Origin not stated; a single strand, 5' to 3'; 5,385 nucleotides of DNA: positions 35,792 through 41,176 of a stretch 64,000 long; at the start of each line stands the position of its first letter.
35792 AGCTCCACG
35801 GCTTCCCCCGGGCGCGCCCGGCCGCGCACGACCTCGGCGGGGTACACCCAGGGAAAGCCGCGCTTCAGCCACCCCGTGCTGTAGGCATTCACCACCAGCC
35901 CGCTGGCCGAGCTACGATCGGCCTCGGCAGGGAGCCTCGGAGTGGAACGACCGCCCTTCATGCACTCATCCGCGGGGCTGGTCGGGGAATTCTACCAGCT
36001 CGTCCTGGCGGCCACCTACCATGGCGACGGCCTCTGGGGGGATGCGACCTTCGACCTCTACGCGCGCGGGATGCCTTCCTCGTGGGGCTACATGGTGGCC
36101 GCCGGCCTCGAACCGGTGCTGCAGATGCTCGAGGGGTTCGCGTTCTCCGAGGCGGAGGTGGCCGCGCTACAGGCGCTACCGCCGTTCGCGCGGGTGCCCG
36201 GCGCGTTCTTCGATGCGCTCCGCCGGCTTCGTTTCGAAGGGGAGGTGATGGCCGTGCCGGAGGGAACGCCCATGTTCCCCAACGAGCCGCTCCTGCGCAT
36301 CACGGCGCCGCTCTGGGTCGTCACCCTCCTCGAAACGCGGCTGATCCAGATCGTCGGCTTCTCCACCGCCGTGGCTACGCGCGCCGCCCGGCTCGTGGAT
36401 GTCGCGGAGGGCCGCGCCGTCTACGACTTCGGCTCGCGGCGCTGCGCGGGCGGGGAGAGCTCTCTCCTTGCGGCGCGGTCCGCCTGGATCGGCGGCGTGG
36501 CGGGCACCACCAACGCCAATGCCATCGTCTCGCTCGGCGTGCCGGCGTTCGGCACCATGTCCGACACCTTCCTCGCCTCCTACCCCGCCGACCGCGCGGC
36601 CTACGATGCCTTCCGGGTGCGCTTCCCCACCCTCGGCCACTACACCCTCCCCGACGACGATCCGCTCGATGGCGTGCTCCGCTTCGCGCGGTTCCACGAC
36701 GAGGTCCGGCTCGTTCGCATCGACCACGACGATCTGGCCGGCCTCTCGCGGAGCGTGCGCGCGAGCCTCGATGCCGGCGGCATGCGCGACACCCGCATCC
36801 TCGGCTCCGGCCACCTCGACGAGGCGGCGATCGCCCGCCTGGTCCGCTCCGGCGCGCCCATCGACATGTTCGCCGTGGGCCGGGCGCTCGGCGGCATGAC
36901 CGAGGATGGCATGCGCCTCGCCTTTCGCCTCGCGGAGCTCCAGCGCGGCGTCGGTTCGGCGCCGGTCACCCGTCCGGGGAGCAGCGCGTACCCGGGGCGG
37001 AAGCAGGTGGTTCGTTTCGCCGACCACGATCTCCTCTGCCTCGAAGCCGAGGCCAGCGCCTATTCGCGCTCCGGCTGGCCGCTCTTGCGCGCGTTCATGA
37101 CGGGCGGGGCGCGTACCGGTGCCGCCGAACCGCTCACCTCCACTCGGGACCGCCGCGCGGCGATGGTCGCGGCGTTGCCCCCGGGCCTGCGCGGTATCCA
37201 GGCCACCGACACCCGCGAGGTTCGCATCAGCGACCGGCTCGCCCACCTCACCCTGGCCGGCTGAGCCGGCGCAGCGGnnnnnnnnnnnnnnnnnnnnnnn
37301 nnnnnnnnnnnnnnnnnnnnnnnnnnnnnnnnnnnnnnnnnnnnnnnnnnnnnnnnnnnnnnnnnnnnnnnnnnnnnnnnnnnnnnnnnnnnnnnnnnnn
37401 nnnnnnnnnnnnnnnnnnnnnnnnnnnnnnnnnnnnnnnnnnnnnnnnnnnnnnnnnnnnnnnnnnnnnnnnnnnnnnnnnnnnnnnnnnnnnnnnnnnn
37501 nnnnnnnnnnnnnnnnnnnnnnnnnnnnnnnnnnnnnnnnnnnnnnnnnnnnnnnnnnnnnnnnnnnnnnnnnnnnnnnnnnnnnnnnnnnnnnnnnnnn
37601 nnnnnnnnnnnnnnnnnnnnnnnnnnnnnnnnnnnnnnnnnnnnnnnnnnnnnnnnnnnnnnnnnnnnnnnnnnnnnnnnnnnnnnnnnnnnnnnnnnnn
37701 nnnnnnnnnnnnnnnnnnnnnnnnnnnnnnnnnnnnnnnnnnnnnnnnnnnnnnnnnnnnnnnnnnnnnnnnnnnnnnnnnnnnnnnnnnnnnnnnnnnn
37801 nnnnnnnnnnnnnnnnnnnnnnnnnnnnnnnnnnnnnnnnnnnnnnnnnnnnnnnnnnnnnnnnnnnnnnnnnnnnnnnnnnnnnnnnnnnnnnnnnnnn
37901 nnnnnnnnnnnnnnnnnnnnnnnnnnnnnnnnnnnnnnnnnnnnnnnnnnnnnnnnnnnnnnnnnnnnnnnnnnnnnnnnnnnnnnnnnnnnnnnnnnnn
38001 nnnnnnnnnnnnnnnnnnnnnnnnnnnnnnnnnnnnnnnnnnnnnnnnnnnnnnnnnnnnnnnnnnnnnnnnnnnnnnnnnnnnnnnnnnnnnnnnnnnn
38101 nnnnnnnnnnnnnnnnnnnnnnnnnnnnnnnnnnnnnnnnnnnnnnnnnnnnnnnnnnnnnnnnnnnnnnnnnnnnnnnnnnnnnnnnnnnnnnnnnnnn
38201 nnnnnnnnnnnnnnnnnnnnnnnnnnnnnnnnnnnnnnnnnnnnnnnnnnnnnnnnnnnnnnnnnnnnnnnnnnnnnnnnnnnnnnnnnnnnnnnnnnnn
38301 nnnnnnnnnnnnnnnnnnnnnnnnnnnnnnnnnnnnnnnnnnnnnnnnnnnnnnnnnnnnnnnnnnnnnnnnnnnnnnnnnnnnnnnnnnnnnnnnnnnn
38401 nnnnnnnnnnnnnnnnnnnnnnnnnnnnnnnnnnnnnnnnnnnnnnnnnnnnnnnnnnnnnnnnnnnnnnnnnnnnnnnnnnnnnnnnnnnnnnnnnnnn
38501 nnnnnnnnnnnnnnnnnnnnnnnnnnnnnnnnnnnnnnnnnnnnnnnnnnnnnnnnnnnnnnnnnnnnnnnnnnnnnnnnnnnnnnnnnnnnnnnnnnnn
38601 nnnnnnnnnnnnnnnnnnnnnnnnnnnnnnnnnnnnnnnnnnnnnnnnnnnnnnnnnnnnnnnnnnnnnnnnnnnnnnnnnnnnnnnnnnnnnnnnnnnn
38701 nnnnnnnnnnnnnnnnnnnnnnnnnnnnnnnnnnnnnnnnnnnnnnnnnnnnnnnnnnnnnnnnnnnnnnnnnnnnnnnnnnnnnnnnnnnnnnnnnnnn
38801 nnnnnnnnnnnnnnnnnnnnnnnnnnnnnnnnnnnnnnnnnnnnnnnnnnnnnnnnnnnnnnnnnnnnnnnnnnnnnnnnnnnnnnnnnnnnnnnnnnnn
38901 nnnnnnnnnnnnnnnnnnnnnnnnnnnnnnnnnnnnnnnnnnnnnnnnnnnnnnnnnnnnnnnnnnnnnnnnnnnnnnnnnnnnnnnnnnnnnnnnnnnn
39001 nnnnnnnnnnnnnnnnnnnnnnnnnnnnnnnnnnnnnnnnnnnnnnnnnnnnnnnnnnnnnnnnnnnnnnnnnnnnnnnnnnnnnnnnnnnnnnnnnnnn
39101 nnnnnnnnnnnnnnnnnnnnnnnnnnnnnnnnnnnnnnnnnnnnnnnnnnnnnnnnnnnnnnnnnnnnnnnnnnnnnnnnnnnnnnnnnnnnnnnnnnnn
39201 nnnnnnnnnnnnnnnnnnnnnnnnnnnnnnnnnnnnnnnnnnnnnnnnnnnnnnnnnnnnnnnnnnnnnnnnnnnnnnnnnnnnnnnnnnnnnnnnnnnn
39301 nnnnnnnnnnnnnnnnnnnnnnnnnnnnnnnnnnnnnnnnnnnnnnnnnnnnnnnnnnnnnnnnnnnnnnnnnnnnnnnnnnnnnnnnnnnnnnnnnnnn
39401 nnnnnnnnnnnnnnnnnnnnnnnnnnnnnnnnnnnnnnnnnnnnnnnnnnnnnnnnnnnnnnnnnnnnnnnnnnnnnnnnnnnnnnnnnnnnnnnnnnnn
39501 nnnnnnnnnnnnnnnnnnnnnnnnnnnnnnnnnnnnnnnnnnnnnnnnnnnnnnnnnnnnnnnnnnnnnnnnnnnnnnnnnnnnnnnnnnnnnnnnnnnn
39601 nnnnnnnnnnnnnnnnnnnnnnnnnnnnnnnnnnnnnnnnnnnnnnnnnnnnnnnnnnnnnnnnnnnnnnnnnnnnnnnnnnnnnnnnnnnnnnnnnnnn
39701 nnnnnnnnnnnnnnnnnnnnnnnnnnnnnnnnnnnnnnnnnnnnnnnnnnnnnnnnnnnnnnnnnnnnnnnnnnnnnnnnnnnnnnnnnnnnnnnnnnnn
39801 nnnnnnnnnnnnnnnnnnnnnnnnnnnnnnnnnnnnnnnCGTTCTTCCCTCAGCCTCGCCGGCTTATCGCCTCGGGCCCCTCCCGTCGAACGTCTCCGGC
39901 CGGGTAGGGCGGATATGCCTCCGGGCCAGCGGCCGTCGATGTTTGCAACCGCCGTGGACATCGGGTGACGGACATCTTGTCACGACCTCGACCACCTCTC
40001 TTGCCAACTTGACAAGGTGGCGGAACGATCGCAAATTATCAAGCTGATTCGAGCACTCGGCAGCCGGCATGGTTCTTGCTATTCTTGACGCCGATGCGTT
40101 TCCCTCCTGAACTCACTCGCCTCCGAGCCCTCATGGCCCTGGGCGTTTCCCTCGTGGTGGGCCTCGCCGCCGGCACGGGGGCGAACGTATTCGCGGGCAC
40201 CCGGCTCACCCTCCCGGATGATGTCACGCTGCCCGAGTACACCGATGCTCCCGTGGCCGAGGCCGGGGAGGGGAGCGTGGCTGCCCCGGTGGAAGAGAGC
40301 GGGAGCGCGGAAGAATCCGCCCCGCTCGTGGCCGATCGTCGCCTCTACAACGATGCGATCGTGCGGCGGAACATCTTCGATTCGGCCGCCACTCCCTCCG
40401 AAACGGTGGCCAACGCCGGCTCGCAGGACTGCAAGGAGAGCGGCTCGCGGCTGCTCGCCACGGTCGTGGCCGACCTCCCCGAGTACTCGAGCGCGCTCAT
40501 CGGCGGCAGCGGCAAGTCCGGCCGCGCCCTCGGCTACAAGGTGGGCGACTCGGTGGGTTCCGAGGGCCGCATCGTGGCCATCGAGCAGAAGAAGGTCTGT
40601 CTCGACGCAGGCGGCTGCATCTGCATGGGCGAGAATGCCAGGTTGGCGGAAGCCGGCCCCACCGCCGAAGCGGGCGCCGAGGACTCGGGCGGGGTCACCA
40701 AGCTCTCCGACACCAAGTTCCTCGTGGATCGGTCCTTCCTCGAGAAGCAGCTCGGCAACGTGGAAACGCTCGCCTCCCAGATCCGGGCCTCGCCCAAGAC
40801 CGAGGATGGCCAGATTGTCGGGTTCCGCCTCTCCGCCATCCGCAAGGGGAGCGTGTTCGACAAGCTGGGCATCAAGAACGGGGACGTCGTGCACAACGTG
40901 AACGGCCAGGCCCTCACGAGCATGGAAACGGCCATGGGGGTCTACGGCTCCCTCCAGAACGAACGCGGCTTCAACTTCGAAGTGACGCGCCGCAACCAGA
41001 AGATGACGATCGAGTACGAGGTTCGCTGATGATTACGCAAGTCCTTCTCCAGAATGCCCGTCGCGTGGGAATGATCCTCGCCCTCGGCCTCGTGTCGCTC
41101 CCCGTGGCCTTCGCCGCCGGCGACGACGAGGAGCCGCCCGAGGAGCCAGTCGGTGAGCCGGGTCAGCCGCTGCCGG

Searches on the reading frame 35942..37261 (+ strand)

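Call 12: search_protein_families(library=pfam, proteins=[window:35942-37261:+], max_evalue=0.01)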
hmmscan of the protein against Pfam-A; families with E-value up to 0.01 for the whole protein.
window:35942-37261:+ (440 aa): 2 families
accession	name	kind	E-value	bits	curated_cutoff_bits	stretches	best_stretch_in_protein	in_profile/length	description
PF17767.7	NAPRTase_N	-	2.7e-22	79.9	32.6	1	15-138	3-124/125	Nicotinate phosphoribosyltransferase (NAPRTase) N-terminal domain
PF02749.22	QRPTase_N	-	0.00077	20.1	27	0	101-138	42-78/82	Quinolinate phosphoribosyl transferase, N-terminal domain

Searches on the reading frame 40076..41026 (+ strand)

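Call 11: search_protein_families(library=pfam, proteins=[window:40076-41026:+], max_evalue=0.01)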
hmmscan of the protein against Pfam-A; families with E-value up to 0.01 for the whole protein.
window:40076-41026:+ (317 aa): 4 families
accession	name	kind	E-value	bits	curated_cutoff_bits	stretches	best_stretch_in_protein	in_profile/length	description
PF11356.14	T2SSC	-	1e-05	25.8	27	1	71-180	22-134/141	Type II secretion system protein C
PF17820.7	PDZ_6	-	3e-05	24.1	27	1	253-284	3-34/54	PDZ domain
PF13180.12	PDZ_2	-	0.00019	22.1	27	1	254-314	18-78/80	PDZ domain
PF00595.29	PDZ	-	0.0095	16.7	23.2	0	247-285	24-62/81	PDZ domain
